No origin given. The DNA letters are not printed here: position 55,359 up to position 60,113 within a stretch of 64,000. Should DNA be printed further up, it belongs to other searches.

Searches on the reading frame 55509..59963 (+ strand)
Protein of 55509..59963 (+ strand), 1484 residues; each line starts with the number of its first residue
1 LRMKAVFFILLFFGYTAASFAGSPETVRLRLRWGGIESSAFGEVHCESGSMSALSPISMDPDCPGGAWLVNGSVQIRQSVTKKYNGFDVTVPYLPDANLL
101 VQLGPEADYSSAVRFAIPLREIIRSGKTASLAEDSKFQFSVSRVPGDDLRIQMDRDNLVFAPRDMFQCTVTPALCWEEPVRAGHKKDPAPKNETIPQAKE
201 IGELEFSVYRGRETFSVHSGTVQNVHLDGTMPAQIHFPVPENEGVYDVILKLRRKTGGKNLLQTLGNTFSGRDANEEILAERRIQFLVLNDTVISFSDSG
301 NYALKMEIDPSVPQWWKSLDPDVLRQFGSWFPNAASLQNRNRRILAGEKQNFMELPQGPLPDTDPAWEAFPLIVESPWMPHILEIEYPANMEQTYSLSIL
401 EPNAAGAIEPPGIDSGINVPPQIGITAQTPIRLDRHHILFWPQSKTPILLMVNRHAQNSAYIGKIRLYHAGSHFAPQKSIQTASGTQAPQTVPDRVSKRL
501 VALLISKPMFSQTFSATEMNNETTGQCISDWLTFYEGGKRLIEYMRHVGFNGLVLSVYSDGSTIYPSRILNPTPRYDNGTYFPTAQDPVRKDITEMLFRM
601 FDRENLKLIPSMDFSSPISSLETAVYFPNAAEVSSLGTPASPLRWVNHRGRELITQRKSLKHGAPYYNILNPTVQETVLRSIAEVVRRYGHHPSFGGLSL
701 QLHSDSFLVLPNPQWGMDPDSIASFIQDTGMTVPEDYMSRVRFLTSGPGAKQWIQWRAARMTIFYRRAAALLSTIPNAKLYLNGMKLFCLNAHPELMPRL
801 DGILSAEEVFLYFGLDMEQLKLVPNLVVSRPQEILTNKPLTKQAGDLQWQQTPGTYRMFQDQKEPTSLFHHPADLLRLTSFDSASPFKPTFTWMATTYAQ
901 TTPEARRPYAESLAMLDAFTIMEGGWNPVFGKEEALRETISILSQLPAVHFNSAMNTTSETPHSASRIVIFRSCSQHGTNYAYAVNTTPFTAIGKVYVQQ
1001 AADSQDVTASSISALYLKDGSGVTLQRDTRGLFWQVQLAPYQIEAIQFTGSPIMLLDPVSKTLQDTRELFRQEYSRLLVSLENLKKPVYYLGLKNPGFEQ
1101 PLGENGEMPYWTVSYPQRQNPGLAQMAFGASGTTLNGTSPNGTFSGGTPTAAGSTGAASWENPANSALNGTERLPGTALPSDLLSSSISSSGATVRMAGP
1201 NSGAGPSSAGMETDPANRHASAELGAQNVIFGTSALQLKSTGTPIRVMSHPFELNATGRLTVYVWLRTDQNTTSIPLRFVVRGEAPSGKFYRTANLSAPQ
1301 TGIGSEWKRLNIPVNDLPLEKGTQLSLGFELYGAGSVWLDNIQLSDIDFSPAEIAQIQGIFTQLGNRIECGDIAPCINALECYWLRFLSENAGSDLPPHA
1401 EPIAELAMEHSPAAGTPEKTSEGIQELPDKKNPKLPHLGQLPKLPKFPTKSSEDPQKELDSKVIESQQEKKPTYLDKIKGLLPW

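Call 7: search_protein_families(library=pfam, proteins=[window:55509-59963:+], max_evalue=0.01)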
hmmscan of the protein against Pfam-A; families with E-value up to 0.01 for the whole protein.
window:55509-59963:+ (1484 aa): 1 family
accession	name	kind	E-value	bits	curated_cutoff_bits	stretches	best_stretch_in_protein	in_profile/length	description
PF02638.21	GHL10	-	3.9e-09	36.5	27.9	1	539-772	22-216/311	Glycosyl hydrolase-like 10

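Call 46: find_encoding_contigs(protein=window:55515-59963:+, flank=700, max_places=10)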
Protein window:55515-59963:+ (1482 aa): 13 contigs read that carry it; 3 places shown.
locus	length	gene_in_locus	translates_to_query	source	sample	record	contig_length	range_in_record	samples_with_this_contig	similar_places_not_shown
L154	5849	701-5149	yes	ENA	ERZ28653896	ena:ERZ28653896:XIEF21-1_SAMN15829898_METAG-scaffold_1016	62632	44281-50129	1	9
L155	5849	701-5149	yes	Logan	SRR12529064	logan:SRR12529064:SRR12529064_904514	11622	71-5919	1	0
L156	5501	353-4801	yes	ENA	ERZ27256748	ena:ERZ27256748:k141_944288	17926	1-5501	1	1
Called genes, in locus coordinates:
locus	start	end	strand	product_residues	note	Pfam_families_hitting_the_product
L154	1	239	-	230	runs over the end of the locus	PF00092:VWA, PF13519:VWA_2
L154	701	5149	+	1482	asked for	PF02638:GHL10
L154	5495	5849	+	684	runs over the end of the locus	-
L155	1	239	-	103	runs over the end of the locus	?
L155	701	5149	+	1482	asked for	PF02638:GHL10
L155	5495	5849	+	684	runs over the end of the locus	-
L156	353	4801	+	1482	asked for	PF02638:GHL10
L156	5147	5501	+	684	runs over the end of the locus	-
